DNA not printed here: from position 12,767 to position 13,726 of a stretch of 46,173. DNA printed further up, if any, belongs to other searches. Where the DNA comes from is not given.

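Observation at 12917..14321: Complete convergent LuxI/LuxR quorum-sensing pair in a myxobacterial-type genome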

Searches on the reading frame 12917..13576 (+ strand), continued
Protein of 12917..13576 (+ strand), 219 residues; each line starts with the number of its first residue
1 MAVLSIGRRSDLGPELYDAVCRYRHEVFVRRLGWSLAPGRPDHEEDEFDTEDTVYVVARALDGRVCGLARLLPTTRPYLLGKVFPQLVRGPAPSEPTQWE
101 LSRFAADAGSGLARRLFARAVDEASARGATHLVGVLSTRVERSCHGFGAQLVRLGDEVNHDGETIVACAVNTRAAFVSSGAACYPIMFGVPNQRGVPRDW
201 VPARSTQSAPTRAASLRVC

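Call 33: search_solved_structures(query=window:12917-13573:+, max_evalue=0.001, show_alignments=3)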
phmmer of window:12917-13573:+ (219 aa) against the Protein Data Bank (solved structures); distinct sequences matched with E-value up to 0.001: 6.
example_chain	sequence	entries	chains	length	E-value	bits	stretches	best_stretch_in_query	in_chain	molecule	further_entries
3p2f_A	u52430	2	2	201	1.6e-35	126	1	21-175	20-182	AHL synthase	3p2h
1ro5_A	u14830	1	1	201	1.2e-16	64.3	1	3-163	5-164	Autoinducer synthesis protein lasI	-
5w8a_A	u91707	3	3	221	8.8e-16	61.5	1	15-148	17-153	Autoinducer synthase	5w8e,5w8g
5w8c_A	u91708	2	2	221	8.9e-16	61.5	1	15-148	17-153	Autoinducer synthase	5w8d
6wns_A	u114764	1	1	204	2e-14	57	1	17-180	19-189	Acyl-homoserine-lactone synthase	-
6wn0_A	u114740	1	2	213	2.7e-14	56.6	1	16-105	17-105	4-coumaroyl-homoserine lactone synthase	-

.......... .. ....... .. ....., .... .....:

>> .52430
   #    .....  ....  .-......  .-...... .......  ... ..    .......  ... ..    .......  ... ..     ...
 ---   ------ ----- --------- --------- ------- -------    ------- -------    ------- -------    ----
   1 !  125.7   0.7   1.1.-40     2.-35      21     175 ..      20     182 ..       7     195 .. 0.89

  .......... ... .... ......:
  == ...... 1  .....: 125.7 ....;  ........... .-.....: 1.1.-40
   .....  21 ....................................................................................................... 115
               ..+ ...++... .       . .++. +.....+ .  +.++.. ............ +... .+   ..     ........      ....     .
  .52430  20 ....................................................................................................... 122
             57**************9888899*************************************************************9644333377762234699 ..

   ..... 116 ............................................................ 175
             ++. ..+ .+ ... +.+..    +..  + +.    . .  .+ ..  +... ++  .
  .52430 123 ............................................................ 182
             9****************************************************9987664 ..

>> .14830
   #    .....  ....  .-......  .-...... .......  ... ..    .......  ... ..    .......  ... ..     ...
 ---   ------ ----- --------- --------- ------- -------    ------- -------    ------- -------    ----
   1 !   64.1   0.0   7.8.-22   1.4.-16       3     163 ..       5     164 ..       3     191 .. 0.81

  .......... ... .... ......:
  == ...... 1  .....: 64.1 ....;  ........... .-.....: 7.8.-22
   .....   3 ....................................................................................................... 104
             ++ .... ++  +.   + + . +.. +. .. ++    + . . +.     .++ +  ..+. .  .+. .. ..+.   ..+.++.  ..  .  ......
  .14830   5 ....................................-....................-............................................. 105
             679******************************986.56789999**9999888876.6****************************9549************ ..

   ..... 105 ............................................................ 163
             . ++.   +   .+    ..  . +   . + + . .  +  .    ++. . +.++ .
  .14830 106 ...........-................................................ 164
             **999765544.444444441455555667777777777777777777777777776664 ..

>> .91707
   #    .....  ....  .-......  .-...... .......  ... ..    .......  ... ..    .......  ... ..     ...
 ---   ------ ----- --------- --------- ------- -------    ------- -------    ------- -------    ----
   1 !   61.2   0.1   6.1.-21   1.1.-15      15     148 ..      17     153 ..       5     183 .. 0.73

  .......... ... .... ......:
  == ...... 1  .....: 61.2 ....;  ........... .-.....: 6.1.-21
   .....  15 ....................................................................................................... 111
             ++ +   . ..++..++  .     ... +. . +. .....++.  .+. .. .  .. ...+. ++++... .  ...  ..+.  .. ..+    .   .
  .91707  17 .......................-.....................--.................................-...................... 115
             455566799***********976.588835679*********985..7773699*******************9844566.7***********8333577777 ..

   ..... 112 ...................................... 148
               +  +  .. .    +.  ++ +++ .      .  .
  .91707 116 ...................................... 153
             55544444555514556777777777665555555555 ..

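Call 43: list_cluster_members(proteins=[P0016, P0049, P0099, P0113, P0105, P0110, P0124, P0134, P0145, P0044])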
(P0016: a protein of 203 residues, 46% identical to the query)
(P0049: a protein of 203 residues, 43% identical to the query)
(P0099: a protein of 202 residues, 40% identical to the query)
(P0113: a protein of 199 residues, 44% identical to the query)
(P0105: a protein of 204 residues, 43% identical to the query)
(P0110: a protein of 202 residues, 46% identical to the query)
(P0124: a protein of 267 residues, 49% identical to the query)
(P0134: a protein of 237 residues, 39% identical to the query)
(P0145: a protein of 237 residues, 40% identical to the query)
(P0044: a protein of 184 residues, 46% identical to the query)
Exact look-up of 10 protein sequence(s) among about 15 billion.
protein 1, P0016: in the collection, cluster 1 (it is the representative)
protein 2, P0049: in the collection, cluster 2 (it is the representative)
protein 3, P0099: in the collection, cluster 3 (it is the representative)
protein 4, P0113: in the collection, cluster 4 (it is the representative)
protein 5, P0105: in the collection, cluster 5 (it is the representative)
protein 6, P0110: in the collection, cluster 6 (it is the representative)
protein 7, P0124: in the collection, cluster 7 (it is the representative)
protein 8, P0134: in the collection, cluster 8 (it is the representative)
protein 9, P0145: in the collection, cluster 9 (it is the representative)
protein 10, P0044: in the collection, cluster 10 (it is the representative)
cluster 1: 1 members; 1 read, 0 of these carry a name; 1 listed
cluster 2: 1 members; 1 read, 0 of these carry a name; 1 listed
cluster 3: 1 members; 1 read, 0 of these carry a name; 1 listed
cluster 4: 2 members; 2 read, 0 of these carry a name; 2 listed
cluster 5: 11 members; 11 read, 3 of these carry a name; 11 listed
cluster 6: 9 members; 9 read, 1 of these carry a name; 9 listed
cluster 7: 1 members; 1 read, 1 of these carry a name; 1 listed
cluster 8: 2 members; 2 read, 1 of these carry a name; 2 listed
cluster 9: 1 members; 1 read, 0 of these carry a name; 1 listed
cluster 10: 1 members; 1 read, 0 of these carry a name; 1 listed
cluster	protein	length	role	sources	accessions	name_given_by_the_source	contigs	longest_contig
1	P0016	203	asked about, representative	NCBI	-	-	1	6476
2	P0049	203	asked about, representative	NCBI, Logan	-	-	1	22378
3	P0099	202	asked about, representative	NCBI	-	-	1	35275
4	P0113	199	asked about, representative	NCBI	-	-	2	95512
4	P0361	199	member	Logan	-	-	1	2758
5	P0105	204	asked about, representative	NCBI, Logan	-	-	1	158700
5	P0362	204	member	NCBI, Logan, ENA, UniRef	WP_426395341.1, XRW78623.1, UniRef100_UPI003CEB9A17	acyl-homoserine-lactone synthase [Ralstonia sp. R-29] | acyl-homoserine-lactone synthase n=1 Tax=Ralstonia sp. R-29 TaxID=3404059 ...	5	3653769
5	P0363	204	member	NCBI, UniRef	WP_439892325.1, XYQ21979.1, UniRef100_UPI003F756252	acyl-homoserine-lactone synthase [Ralstonia sp. 25C] | acyl-homoserine-lactone synthase n=1 Tax=Ralstonia sp. 25C TaxID=3447363 ...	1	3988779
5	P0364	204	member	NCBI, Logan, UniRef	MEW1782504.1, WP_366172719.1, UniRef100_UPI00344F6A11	acyl-homoserine-lactone synthase [Arthrobacter sp. NPDC080086] | acyl-homoserine-lactone synthase n=1 Tax=Arthrobacter sp. NPDC080086 TaxID=3155917 ...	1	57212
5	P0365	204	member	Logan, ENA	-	-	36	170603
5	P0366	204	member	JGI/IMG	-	-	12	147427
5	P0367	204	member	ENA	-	-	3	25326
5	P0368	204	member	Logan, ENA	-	-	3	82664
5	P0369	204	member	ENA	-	-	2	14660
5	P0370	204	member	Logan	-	-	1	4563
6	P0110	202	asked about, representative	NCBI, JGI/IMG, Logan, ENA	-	-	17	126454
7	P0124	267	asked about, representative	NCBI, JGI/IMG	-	LuxR family quorum-sensing system transcriptional regulator SolR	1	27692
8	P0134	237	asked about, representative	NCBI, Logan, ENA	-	-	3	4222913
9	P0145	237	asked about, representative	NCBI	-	-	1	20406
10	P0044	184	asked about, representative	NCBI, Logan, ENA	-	-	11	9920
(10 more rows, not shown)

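Call 53: find_encoding_contigs(protein=P0095, flank=10000, max_places=1)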
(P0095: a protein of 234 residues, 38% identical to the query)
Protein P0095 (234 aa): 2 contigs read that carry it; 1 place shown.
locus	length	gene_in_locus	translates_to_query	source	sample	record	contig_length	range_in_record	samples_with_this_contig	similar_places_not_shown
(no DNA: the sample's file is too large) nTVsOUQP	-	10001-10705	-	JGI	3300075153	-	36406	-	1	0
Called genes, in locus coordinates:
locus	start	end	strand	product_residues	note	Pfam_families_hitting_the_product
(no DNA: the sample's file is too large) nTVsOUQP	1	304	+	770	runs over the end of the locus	-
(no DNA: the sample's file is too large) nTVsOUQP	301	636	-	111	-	PF00515:TPR_1 (faint), PF07719:TPR_2 (faint), PF13181:TPR_8 (faint), PF13414:TPR_11 (weak), PF13428:TPR_14 (faint), PF13431:TPR_17 (faint), PF13432:TPR_16 (weak), PF14559:TPR_19 (weak)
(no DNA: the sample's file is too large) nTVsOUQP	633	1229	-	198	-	-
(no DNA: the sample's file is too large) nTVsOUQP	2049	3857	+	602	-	PF00069:Pkinase, PF07714:PK_Tyr_Ser-Thr, PF03109:ABC1 (weak)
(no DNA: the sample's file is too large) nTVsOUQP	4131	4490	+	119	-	-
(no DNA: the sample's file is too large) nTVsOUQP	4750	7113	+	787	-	PF00884:Sulfatase, PF16347:SGSH_C (faint)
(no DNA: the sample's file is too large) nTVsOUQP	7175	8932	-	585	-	PF00501:AMP-binding, PF13193:AMP-binding_C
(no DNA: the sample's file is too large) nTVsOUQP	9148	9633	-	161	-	PF20795:DUF6841, PF14534:DUF4440 (weak)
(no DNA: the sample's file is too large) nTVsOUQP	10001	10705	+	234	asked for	PF00765:Autoind_synth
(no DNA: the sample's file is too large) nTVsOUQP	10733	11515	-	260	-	PF03472:Autoind_bind, PF08281:Sigma70_r4_2 (faint), PF00196:GerE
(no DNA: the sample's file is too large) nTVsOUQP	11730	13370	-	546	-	PF08448:PAS_4, PF02518:HATPase_c, PF00072:Response_reg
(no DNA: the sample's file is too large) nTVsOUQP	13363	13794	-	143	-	-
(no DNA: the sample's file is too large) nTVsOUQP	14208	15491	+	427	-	-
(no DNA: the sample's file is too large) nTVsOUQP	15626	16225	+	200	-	?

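Call 54: find_encoding_contigs(protein=P0008, flank=10000, max_places=1)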
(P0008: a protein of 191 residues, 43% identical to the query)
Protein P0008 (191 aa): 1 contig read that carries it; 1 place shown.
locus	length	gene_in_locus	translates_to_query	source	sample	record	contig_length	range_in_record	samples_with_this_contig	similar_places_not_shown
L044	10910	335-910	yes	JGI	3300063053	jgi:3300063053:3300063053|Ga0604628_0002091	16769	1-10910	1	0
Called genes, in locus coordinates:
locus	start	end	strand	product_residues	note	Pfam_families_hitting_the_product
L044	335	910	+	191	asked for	PF00765:Autoind_synth, PF13444:Acetyltransf_5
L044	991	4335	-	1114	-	PF00501:AMP-binding, PF00975:Thioesterase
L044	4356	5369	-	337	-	PF02311:AraC_binding (faint), PF07883:Cupin_2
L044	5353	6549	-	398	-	PF00070:Pyr_redox (faint), PF01266:DAO (faint), PF01494:FAD_binding_3, PF05834:Lycopene_cycl (faint), PF07992:Pyr_redox_2 (faint)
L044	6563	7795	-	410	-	PF00155:Aminotran_1_2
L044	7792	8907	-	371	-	PF21168:FkbO_Hyg5-like_N, PF01042:Ribonuc_L-PSP (faint)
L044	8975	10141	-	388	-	-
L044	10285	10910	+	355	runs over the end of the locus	PF00701:DHDPS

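Call 60: find_encoding_contigs(protein=P0063, flank=10000, max_places=1)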
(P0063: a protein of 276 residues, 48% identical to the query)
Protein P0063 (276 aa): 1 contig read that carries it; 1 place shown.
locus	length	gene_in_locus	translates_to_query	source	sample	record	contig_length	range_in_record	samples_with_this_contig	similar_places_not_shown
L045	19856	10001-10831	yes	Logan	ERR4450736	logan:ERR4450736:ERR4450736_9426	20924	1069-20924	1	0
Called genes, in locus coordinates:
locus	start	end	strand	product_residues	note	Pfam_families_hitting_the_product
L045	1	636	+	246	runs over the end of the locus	PF09859:Oxygenase-NA, PF13640:2OG-FeII_Oxy_3 (weak)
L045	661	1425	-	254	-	PF23441:SDR, PF00106:adh_short, PF01370:Epimerase (weak), PF08659:KR, PF13561:adh_short_C2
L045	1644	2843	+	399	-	PF00465:Fe-ADH, PF13685:Fe-ADH_2 (weak), PF25137:ADH_Fe_C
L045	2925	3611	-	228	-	PF03602:Cons_hypoth95 (weak), PF05175:MTS, PF13489:Methyltransf_23, PF06325:PrmA, PF08241:Methyltransf_11, PF08242:Methyltransf_12, PF13649:Methyltransf_25, PF13847:Methyltransf_31, +3 more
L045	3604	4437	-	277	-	PF01791:DeoC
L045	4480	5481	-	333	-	PF00903:Glyoxalase (faint)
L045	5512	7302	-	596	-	PF00501:AMP-binding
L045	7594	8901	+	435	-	PF05977:MFS_3, PF07690:MFS_1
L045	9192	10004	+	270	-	PF03472:Autoind_bind, PF00196:GerE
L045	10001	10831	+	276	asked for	PF00765:Autoind_synth, PF13444:Acetyltransf_5 (weak)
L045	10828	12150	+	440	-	PF01959:DHQS (weak), PF26558:DHQS_2nd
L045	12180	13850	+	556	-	PF01494:FAD_binding_3, PF21274:Rng_hyd_C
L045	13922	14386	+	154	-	PF06718:DUF1203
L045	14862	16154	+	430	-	PF01590:GAF (weak), PF13185:GAF_2, PF00512:HisKA, PF02518:HATPase_c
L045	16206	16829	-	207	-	-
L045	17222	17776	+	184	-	PF01872:RibD_C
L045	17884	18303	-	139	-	PF04828:GFA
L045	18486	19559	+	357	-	-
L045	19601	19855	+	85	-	?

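Call 61: find_encoding_contigs(protein=P0029, flank=10000, max_places=1)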
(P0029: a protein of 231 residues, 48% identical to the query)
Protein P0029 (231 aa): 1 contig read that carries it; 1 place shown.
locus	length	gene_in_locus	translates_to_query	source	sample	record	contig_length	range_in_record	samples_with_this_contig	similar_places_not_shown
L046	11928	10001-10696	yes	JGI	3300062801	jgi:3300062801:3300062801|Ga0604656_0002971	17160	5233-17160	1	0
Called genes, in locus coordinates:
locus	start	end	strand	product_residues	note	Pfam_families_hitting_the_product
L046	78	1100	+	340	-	PF05359:DUF748 (faint)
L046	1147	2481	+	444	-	PF13393:tRNA-synt_His, PF00587:tRNA-synt_2b (faint), PF03129:HGTP_anticodon (weak)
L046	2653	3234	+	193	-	PF04542:Sigma70_r2, PF08281:Sigma70_r4_2, PF04545:Sigma70_r4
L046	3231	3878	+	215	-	PF12973:Cupin_7 (weak)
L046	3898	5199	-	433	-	-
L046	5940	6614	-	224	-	-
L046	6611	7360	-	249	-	PF08843:AbiEii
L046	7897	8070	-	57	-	-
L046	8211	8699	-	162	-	-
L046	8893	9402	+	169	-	-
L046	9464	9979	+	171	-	-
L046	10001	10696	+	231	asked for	PF00765:Autoind_synth, PF21926:FeeM (weak), PF13444:Acetyltransf_5 (faint)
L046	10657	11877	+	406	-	-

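Call 62: find_encoding_contigs(protein=P0003, flank=4000, max_places=1)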
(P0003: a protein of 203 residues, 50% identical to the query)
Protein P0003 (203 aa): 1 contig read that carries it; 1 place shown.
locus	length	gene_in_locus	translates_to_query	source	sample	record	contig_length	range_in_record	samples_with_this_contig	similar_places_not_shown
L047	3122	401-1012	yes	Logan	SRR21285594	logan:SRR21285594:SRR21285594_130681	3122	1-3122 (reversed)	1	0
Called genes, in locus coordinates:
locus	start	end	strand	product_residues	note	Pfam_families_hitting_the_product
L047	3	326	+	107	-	?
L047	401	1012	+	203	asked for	PF00765:Autoind_synth, PF21926:FeeM (weak)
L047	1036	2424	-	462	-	PF00206:Lyase_1, PF08328:ASL_C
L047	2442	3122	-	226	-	?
